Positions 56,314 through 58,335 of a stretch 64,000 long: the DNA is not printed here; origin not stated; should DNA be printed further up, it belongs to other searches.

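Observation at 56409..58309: Orphan class-B (B12-binding) radical SAM enzyme as an isolated G+C-rich cassette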

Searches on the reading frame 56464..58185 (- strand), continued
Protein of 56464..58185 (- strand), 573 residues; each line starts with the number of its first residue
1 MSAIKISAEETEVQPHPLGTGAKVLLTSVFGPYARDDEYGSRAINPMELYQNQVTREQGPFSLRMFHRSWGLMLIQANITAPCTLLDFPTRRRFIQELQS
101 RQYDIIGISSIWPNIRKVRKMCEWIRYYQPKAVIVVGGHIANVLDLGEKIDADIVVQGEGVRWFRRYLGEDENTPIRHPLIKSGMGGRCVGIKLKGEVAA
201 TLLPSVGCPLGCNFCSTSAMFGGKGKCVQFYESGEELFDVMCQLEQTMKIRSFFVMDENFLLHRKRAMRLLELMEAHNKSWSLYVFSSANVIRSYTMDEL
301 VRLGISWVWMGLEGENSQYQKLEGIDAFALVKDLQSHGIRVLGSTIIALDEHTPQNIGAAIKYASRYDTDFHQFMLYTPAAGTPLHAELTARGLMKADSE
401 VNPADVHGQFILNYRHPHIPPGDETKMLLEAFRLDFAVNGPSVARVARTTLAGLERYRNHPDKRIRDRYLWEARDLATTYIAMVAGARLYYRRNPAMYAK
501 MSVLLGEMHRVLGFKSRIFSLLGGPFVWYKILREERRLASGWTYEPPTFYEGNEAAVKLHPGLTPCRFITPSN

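Call 58: fold_search(model_id=the predicted structure, library=pdb)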
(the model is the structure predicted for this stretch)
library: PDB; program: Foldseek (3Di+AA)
matches with E <= 10: 1140; with E <= 0.001: 16
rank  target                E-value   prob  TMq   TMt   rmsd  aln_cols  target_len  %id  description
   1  6fd2_B                2.1e-10  1.00  0.49  0.60  12.2       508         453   12  Radical SAM 1,2-diol dehydratase AprD4 in complex with its substrate paromamine (released 2018-01-17)
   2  9ccb                  3.6e-10  1.00  0.39  0.51  13.6       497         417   16  X-ray crystal structure of methyl-coenzyme M reductase glutamine methylase (MgmA) from Methanothermobacter marburgensis  (released 2025-01-01)
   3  9n1b                  1.1e-09  1.00  0.42  0.39  14.0       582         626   15  Crystal structure of CysS from Corallococcus sp. CA054B with 5'-deoxyadenosine, methionine, and pantetheinylated 3-metho (released 2026-01-28)
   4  6fd2_A                1.2e-09  1.00  0.50  0.62  10.1       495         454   13  Radical SAM 1,2-diol dehydratase AprD4 in complex with its substrate paromamine (released 2018-01-17)
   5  9n1c                  4.6e-09  1.00  0.42  0.39  15.1       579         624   14  Crystal structure of CysS from Corallococcus sp. CA054B with 5'-deoxyadenosine, methionine, and pantetheinylated 3-ethox (released 2026-01-28)
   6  9n1d                  8.4e-09  1.00  0.40  0.37  15.2       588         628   14  Crystal structure of CysS from Corallococcus sp. CA054B with 5'-deoxyadenosine and methionine bound (released 2026-01-28)
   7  6wtf_A                7.7e-08  1.00  0.44  0.46  12.4       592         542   14  Structure of radical S-adenosylmethionine methyltransferase, TsrM, from Kitasatospora setae with tryptophan substrate  (released 2020-12-23)
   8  7kdx_B                1.2e-06  1.00  0.39  0.34  14.9       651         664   14  Crystal structure of Streptomyces tokunonesis TokK with hydroxycobalamin, 5'-deoxyadenosine, and methionine (released 2022-01-12)
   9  7kdx_A                1.2e-05  1.00  0.38  0.34  14.9       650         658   14  Crystal structure of Streptomyces tokunonesis TokK with hydroxycobalamin, 5'-deoxyadenosine, and methionine (released 2022-01-12)
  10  9a6d_A                4.7e-05  1.00  0.40  0.50  10.2       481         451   11  Integrative model of MTAB-YVFG by crosslinking MS and deep learning (released 2024-09-18)
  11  7mjz                  7.4e-05  1.00  0.43  0.53   7.5       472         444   11  The structure of MiaB with pentasulfide bridge (released 2021-09-15)
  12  8vcw                  1.4e-04  1.00  0.23  0.37   8.2       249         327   12  X-Ray Crystal Structure of the biotin synthase from B. obeum (released 2024-01-24)
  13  7mjx_A                2.1e-04  1.00  0.38  0.47   9.5       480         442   11  MiaB in the complex with 5'-deoxyadenosine, methionine and RNA (released 2021-09-15)
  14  4jc0_B                3.1e-04  1.00  0.36  0.46   7.9       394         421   11  Crystal structure of Thermotoga maritima holo RimO in complex with pentasulfide, Northeast Structural Genomics Consort (released 2013-04-10)
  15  4jc0_A                3.5e-04  1.00  0.37  0.48   7.4       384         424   12  Crystal structure of Thermotoga maritima holo RimO in complex with pentasulfide, Northeast Structural Genomics Consort (released 2013-04-10)
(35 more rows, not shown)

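Call 61: find_encoding_contigs(protein=P0088, flank=5000, max_places=2)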
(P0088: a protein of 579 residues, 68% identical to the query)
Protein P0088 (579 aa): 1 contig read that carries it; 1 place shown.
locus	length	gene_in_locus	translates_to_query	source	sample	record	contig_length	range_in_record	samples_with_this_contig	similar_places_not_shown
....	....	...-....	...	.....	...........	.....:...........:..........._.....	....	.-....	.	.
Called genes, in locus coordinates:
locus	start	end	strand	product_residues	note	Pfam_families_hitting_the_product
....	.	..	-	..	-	?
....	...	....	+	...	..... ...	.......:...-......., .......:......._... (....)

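Call 74: search_protein_families(library=pfam, proteins=[L075:11774-12931:+, L119:11755-12246:+, L061:11104-12654:+, L130:2798-3415:+, L109:7497-8375:-, L106:2113-3657:-, L101:1938-3086:-, L125:1786-2946:-, L118:1852-3012:-, L092:9209-10501:+], max_evalue=0.001)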
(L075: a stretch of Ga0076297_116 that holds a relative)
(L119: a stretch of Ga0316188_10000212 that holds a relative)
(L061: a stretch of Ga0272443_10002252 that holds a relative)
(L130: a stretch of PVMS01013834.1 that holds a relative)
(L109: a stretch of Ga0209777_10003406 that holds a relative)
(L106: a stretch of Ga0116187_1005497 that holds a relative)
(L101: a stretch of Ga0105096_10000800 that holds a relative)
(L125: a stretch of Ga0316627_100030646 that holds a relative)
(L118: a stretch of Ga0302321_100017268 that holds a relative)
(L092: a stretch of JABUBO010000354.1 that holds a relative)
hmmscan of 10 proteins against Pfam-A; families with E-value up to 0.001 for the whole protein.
L075:11774-12931:+ (385 aa): 7 families
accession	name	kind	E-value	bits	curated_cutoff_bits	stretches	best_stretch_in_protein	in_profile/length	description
PF02353.26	CMAS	-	2.6e-84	283.2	27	1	104-370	4-273/273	Mycolic acid cyclopropane synthetase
PF13649.12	Methyltransf_25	-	2.9e-15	57.2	27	1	165-263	1-97/97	Methyltransferase domain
PF08241.18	Methyltransf_11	-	7.3e-13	49.4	21.2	1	166-266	1-94/95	Methyltransferase domain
PF13847.12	Methyltransf_31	-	8.7e-12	45.4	27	1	160-271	2-113/145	Methyltransferase domain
PF13489.12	Methyltransf_23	-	2.3e-10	40.9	27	1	159-297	20-145/164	Methyltransferase domain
PF08242.18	Methyltransf_12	-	6.5e-10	40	30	1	166-265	1-98/98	Methyltransferase domain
PF01728.25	FtsJ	-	3.9e-05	24.1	24.1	1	155-268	14-138/181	FtsJ-like methyltransferase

L119:11755-12246:+ (163 aa): 5 families
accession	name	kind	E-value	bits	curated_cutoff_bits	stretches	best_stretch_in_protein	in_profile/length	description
PF02353.26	CMAS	-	1.4e-46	159.5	27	1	12-113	5-106/273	Mycolic acid cyclopropane synthetase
PF13649.12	Methyltransf_25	-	4.3e-07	31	27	1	74-116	2-45/97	Methyltransferase domain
PF08241.18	Methyltransf_11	-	2.5e-06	28.5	21.2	1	74-117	1-43/95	Methyltransferase domain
PF13847.12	Methyltransf_31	-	3.7e-06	27.1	27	1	69-117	3-53/145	Methyltransferase domain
PF08242.18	Methyltransf_12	-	0.0005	21.2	30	0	74-118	1-47/98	Methyltransferase domain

L061:11104-12654:+ (516 aa): 9 families
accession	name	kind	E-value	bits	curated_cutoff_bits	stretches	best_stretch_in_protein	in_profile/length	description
PF02353.26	CMAS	-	6.2e-42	144.2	27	1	232-492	11-264/273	Mycolic acid cyclopropane synthetase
PF13649.12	Methyltransf_25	-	2.6e-16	60.5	27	1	287-381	1-97/97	Methyltransferase domain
PF13489.12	Methyltransf_23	-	3.1e-15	56.7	27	1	273-396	11-124/164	Methyltransferase domain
PF08241.18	Methyltransf_11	-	1.5e-14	54.9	21.2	1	288-384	1-94/95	Methyltransferase domain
PF08242.18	Methyltransf_12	-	1.1e-13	52.2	30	1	288-383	1-98/98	Methyltransferase domain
PF13847.12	Methyltransf_31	-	5.3e-12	46.1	27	1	281-389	1-113/145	Methyltransferase domain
PF05175.20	MTS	-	3.6e-09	36.9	23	1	284-385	32-138/170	Methyltransferase small domain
PF05401.17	NodS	-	7.1e-06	26.4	24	1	271-375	34-134/201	Nodulation protein S (NodS)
PF02390.23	Methyltransf_4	-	0.00028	20.9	24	1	286-346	4-64/173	Putative methyltransferase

L130:2798-3415:+ (205 aa): 5 families
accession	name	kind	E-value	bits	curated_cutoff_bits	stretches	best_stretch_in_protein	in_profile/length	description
PF00005.33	ABC_tran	-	4e-29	102.4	25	1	20-159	2-135/137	ABC transporter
PF13304.12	AAA_21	-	5.3e-09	37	27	0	32-53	2-23/304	AAA domain, putative AbiEii toxin, Type IV TA system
PF02463.25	SMC_N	-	3.2e-06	27.2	40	0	140-202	148-210/220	RecF/RecN/SMC N terminal domain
PF13476.12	AAA_23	-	6.5e-05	24.1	27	1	4-49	2-39/201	AAA domain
PF13555.12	AAA_29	-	8.7e-05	22.6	27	1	21-50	14-43/61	P-loop containing region of AAA domain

L109:7497-8375:- (292 aa): 2 families
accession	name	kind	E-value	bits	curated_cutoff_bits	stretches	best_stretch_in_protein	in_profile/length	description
PF01522.26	Polysacc_deac_1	-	2.2e-13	50.7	23.1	1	5-178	3-123/124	Polysaccharide deacetylase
PF10096.14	DUF2334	-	3.3e-09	37.1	26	1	98-199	55-161/203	Uncharacterized protein conserved in bacteria (DUF2334)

L106:2113-3657:- (514 aa): 7 families
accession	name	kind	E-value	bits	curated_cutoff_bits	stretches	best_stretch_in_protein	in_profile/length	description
PF13365.12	Trypsin_2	-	3.1e-39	135.4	27.6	1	138-274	1-144/144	Trypsin-like peptidase domain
PF13180.12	PDZ_2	-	6e-28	97.4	27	2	329-404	12-80/80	PDZ domain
PF00089.32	Trypsin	-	3e-22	80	20.6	1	135-297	24-216/220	Trypsin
PF17820.7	PDZ_6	-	7.5e-17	61.3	27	2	340-393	2-54/54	PDZ domain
PF00595.29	PDZ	-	7.4e-15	55.5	23.2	2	309-391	6-80/81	PDZ domain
PF04495.20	GRASP55_65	-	7.5e-05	23.5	27.7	0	312-389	25-96/138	GRASP55/65 PDZ-like domain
PF10459.15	Peptidase_S46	-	0.00018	20.8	22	0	251-275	626-650/698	Peptidase S46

L101:1938-3086:- (382 aa): 1 family
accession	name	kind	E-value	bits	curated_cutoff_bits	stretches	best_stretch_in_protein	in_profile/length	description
PF00583.31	Acetyltransf_1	-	0.00017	22.2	20.7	0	218-367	3-115/116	Acetyltransferase (GNAT) family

L125:1786-2946:- (386 aa): 4 families
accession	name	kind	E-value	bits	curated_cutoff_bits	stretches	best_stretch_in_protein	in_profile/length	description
PF00069.31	Pkinase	-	2.4e-51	175.1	31.7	1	11-265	1-257/263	Protein kinase domain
PF07714.23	PK_Tyr_Ser-Thr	-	2.7e-32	112.5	23.1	1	15-260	5-250/258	Protein tyrosine and serine/threonine kinase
PF01636.29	APH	-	4.5e-07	30.3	23.2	1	114-156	154-197/239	Phosphotransferase enzyme family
PF03109.22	ABC1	-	8e-06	25.6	22.9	0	86-157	145-215/244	ABC1 atypical kinase-like domain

L118:1852-3012:- (386 aa): 1 family
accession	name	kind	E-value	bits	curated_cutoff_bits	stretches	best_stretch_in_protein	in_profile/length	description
PF00150.24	Cellulase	-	2.1e-48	165.6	23.5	1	73-328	1-271/272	Cellulase (glycosyl hydrolase family 5)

L092:9209-10501:+ (430 aa): 2 families
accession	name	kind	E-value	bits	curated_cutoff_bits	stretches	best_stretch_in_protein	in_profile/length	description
PF04055.27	Radical_SAM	-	2.9e-17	63.8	29.5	1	160-319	1-166/166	Radical SAM superfamily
PF02310.24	B12-binding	-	2.4e-09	37.5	32.1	1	52-113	49-116/121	B12 binding domain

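Call 101: search_protein_representatives(protein=window:56464-58185:-)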
Query: 573 residues. Proteins with E-value up to 0.001 (for the whole library): 5602; up to 1e-10: 1289; up to 1e-30: 453. The best 150 are listed.
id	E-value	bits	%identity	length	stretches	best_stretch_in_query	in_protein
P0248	4.0e-217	738.5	58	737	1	22-568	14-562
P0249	5.2e-213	724.9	59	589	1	15-558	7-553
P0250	1.3e-160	551.9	58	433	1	24-453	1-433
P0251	8.7e-150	516.1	68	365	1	195-512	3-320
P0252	2.5e-139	481.6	53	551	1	168-558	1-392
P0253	2.9e-137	474.8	67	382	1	11-313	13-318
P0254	1.7e-136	472.3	53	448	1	113-548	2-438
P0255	9.4e-135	466.5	43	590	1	14-560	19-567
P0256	8.6e-129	446.8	58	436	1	9-388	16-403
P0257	9.0e-126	436.9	52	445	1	126-516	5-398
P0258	3.3e-121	421.8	41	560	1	22-549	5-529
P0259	4.8e-120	417.9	67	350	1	17-289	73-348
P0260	1.5e-116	406.4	45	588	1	16-542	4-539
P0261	2.3e-116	405.8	58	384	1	220-520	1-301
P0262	1.3e-112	393.4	58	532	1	145-443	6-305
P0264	1.3e-110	386.8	42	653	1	23-541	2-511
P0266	3.9e-109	381.9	40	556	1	24-541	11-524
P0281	5.0e-86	305.6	37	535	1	23-463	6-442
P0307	3.4e-76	273.2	35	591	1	23-473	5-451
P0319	4.0e-71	256.4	32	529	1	23-490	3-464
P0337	2.6e-65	237.2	32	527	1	23-513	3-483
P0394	2.6e-54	200.9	29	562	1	22-466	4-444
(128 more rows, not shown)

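Call 102: search_protein_families(library=ncbifam, proteins=[P0255, P0258, P0260, P0264, P0266, P0281, P0307, P0319, P0337, P0394], max_evalue=1e-20)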
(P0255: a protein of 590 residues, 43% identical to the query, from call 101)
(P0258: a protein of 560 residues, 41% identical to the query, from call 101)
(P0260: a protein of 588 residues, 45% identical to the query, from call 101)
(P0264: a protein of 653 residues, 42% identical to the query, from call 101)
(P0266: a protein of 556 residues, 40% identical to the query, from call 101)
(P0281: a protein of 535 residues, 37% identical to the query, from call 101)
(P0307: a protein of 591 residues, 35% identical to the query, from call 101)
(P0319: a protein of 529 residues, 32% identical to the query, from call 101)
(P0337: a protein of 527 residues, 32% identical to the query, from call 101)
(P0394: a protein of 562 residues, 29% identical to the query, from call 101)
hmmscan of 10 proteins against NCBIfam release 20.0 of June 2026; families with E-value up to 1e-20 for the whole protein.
P0255 (590 aa): 0 families

P0258 (560 aa): 0 families

P0260 (588 aa): 0 families

P0264 (653 aa): 0 families

P0266 (556 aa): 0 families

P0281 (535 aa): 0 families

P0307 (591 aa): 0 families

P0319 (529 aa): 0 families

P0337 (527 aa): 0 families

P0394 (562 aa): 0 families

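Call 107: search_protein_families(library=pfam, proteins=[L134:75-587:+, L134:577-978:+, L134:963-2348:+, L134:2361-5069:+, L134:5084-6310:+, L134:6310-6837:+, L134:6995-7765:+], max_evalue=0.001)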
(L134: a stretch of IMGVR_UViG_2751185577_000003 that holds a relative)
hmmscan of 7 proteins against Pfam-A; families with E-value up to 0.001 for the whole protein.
L134:75-587:+ (170 aa): 1 family
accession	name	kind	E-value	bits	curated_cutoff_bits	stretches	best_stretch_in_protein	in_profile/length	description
PF05100.17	Phage_tail_L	-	5.5e-15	55.7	25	1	1-147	21-186/206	Phage minor tail protein L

L134:577-978:+ (133 aa): 1 family
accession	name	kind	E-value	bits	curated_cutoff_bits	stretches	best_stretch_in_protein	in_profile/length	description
PF00877.26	NLPC_P60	-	7.7e-11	42.3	23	1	13-127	4-103/105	NlpC/P60 family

L134:963-2348:+ (461 aa): 1 family
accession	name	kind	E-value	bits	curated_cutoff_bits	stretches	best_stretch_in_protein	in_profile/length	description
PF24801.1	FNIII-A_GpJ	-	1e-09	39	27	1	284-352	3-68/126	Tip attachment protein J,FNIII-A domain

L134:2361-5069:+ (902 aa): 3 families
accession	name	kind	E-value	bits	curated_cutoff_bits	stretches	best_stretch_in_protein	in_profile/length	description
PF13550.12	Phage-tail_3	-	3.1e-13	50.4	23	1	186-346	7-161/164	Putative phage tail protein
PF24801.1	FNIII-A_GpJ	-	5.5e-07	30.2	27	1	26-81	70-125/126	Tip attachment protein J,FNIII-A domain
PF00041.27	fn3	-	0.00052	20.6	25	0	558-608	3-47/84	Fibronectin type III domain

L134:5084-6310:+ (408 aa): 1 family
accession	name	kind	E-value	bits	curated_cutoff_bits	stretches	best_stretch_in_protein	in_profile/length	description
PF07484.17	Collar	-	2.2e-21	76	24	1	257-313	1-56/57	Phage Tail Collar Domain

L134:6310-6837:+ (175 aa): 0 families

L134:6995-7765:+ (256 aa): 1 family
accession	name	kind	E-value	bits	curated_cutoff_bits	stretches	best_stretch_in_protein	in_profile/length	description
PF02086.21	MethyltransfD12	-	3.6e-30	106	22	1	7-238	1-252/253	D12 class N6 adenine-specific DNA methyltransferase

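Call 109: search_protein_families(library=ncbifam, proteins=[L075:11774-12931:+], max_evalue=0.01)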
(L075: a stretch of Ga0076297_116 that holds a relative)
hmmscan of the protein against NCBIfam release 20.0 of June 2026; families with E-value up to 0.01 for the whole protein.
L075:11774-12931:+ (385 aa): 22 families
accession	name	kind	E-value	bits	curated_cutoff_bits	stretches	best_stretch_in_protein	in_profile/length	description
NF008686.0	PRK11705.1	equivalog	4.1e-172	572.5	400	1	7-384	13-382/383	cyclopropane fatty acyl phospholipid synthase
NF053839.1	CPFASynBruc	equivalog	3.2e-66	224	600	1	95-373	107-383/410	cyclopropane fatty acid synthase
NF040703.1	cyclopro_CfaB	exception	5.6e-58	196.6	650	1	112-372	109-374/393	C17 cyclopropane fatty acid synthase CfaB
NF040660.1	mycolic_MTase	equivalog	1.1e-39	136.7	390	1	106-371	4-280/283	cyclopropane mycolic acid synthase family methyltransferase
TIGR01983.1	UbiG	equivalog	1e-09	38.1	102.95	1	161-282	49-166/228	bifunctional 2-polyprenyl-6-hydroxyphenol methylase/3-demethylubiquinol 3-O-methyltransferase UbiG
NF043040.1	corrin_prot_MT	hypoth_equivalog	4.8e-07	29.4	180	1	160-267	40-147/216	corrinoid protein-associated methyltransferase CpaM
NF041943.1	GPPMT_Stmyces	equivalog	4.7e-06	26.7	400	1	112-206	30-122/272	geranyl diphosphate 2-C-methyltransferase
NF011650.0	PRK15068.1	equivalog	4.3e-05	22.5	209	1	161-270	122-228/324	tRNA 5-methoxyuridine(34)/uridine 5-oxyacetic acid(34) synthase CmoB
NF045667.1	MTase_DVU1556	equivalog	0.00031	20.3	155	1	157-210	18-71/213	DVU_1556 family methyltransferase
TIGR00452.1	TIGR00452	equivalog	0.00033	19.6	275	1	161-270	117-222/316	tRNA 5-methoxyuridine(34)/uridine 5-oxyacetic acid(34) synthase CmoB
NF041675.1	sarc_dimgly_tmase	equivalog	0.00043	20.3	550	1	151-267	56-169/278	sarcosine/dimethylglycine N-methyltransferase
NF041536.1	ArsM_DUF2284_UU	exception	0.00045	18.7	575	1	159-267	74-180/459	arsenite methyltransferase/DUF2284 domain selenoprotein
NF040539.1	AST_met_ArsM_2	exception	0.0005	20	240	1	161-266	56-162/262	putative arsinothricin biosynthesis methyltransferase ArsM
TIGR04290.1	meth_Rta_06860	hypoth_equivalog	0.00097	18.6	300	1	161-244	49-129/226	TIGR04290 family methyltransferase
NF041537.1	ArsM_AhpD_UU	exception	0.0012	17.7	510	1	159-267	74-180/345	arsenite methyltransferase/AhpD domain selenoprotein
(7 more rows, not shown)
